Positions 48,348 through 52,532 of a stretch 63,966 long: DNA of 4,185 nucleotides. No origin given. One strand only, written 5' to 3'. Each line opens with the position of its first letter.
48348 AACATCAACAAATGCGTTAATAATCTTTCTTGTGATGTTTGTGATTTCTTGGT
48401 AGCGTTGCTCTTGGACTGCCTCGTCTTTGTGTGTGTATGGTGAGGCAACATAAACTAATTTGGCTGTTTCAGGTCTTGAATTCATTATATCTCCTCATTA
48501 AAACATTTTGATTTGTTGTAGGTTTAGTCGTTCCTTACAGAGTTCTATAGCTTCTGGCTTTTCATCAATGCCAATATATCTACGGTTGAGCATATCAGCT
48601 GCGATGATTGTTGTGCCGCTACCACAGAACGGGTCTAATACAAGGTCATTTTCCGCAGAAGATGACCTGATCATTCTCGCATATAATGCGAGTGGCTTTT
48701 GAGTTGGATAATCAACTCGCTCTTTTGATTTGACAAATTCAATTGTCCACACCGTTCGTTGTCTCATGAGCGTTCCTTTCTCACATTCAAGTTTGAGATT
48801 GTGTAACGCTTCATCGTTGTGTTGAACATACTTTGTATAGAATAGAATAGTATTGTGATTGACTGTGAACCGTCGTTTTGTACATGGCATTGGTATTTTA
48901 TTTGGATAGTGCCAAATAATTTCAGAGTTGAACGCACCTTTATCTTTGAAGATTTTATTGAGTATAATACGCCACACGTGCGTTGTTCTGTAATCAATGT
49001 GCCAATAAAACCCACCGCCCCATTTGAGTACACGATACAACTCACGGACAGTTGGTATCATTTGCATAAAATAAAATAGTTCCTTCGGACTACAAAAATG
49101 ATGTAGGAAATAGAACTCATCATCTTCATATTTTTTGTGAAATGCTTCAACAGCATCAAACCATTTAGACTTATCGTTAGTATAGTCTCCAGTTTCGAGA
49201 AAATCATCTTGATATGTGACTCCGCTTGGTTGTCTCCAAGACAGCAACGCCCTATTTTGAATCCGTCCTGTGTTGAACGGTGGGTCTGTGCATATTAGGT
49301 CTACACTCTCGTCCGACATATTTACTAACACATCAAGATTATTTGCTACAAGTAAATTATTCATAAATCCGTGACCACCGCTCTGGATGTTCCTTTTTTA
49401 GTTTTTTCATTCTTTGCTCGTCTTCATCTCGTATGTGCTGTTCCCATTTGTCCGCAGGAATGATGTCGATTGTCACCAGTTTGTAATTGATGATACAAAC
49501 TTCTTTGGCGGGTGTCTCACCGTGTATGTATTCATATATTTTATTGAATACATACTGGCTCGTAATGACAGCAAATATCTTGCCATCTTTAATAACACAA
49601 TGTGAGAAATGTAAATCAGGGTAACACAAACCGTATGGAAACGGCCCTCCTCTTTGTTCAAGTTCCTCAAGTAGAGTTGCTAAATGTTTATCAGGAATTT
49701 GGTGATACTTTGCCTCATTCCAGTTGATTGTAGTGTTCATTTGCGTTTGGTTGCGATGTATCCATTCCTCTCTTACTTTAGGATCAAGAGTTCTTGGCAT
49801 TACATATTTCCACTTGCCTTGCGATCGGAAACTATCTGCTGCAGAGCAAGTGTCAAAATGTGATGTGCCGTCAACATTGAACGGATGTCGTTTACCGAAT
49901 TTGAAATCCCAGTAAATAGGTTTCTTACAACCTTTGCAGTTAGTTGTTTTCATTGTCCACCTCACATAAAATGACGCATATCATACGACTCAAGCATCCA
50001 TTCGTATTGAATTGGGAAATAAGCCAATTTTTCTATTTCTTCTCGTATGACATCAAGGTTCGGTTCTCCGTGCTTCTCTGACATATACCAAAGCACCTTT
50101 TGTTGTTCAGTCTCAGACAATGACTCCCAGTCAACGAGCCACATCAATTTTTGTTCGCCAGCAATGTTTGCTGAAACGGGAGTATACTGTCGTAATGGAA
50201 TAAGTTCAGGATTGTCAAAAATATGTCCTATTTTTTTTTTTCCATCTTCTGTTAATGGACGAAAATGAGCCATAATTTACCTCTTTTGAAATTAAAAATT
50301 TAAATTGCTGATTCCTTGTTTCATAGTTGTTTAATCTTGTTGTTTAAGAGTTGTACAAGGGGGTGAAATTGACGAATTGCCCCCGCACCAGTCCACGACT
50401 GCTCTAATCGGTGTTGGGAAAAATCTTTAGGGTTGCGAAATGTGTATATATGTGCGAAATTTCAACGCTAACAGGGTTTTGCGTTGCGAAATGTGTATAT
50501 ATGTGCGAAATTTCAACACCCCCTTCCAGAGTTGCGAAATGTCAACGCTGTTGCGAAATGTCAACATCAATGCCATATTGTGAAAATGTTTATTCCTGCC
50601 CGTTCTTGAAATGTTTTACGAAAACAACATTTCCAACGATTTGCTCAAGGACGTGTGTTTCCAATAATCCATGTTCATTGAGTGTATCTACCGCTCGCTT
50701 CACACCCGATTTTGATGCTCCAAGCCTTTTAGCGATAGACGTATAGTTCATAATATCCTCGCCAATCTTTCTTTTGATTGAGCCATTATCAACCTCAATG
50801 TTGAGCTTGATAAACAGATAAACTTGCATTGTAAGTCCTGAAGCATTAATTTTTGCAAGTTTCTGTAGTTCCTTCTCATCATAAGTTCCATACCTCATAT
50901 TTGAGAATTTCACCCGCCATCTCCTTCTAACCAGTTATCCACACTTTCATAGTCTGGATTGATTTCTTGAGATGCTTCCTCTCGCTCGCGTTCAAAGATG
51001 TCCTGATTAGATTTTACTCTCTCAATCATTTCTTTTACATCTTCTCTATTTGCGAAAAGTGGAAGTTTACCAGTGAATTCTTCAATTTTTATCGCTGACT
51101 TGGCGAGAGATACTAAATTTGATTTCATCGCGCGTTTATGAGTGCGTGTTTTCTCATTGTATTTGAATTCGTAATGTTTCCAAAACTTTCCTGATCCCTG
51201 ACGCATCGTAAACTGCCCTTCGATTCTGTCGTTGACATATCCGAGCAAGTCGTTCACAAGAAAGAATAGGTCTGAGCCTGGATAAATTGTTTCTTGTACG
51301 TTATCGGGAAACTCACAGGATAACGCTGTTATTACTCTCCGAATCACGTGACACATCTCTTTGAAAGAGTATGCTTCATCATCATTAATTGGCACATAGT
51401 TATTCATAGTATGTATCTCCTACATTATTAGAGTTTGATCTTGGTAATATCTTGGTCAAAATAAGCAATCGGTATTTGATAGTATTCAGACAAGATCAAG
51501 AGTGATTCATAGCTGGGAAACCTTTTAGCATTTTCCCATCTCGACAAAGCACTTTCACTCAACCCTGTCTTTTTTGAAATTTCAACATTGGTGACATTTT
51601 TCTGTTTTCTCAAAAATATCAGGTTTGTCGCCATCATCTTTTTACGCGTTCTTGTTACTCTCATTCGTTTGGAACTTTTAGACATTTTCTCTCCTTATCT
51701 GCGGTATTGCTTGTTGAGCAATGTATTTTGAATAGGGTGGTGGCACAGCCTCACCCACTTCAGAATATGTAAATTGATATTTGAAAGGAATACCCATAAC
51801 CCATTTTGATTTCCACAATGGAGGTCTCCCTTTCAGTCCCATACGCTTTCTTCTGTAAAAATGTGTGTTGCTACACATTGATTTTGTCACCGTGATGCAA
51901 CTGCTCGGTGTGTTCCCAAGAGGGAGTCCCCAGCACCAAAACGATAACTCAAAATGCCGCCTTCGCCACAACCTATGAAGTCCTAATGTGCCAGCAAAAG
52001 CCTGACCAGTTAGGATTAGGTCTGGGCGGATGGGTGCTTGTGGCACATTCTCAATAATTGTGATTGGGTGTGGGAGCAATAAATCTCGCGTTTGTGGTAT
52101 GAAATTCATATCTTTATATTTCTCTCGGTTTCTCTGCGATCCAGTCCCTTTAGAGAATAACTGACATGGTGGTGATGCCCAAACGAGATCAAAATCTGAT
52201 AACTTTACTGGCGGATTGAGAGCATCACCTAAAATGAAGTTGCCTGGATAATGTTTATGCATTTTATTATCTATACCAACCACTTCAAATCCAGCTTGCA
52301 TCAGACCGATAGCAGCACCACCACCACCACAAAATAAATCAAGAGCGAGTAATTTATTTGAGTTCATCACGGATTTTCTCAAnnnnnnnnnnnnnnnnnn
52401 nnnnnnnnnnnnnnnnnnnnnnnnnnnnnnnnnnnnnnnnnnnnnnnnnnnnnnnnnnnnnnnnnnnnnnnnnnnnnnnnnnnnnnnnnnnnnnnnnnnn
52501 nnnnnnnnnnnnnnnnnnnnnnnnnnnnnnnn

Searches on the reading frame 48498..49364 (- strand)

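Call 22: search_protein_families(library=phrogs, proteins=[window:48498-49364:-], max_evalue=0.01)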
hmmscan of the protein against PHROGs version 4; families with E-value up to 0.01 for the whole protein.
window:48498-49364:- (288 aa): 14 families
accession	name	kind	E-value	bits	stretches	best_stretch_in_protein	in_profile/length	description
phrog_67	-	other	1.1e-56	194.4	1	1-283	123-346/743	DNA methyltransferase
phrog_498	-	other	2.7e-26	93.3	1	12-280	214-420/633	DNA methyltransferase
phrog_3008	-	other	8.6e-19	68.8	1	212-280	143-211/244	DNA methyltransferase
phrog_18293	-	other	5.4e-14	53.2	1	207-282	34-109/119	methyltransferase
phrog_23085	-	unknown function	1.9e-13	51.3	1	201-276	24-101/138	-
phrog_23148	-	unknown function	1.4e-11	45.7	1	216-280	82-146/165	-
phrog_6952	-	other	2.2e-09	38.4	1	205-271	101-166/181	DNA methyltransferase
phrog_6025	-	other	6.5e-08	33.4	1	3-35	13-45/192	DNA methyltransferase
phrog_8769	-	other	2.3e-07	31.6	1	237-281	10-54/71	methyltransferase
phrog_18146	-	other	2e-06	28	1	219-267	49-98/452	DNA methyltransferase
phrog_12517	-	unknown function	6.5e-05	23.3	1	237-282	104-149/316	-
phrog_16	-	DNA, RNA and nucleotide metabolism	0.00088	18.5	1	228-270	857-899/986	DNA helicase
phrog_22502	-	other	0.0037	18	0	231-286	64-119/276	methyltransferase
phrog_2713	-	unknown function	0.0094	16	0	228-262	204-236/520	-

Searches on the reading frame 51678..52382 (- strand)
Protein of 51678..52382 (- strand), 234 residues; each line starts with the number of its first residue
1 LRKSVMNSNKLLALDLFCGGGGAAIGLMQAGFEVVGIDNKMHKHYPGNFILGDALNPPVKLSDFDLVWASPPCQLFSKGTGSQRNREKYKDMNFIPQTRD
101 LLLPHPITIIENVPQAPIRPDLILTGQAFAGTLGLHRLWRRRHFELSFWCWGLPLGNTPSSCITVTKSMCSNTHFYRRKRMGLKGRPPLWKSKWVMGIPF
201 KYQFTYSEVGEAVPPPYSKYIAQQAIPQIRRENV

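Call 23: search_protein_families(library=phrogs, proteins=[window:51678-52382:-], max_evalue=0.01)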
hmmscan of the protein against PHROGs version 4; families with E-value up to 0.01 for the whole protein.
window:51678-52382:- (234 aa): 4 families
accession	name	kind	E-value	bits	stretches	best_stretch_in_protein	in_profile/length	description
phrog_363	-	other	8.5e-23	82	1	8-127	51-174/327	DNA methyltransferase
phrog_116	-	other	6.5e-16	58.8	1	4-123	201-317/779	DNA methyltransferase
phrog_5999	-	other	9e-10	39.6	2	11-37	3-29/109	DNA methyltransferase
phrog_757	-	other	0.00018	21.7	1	5-88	9-97/247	DNA methyltransferase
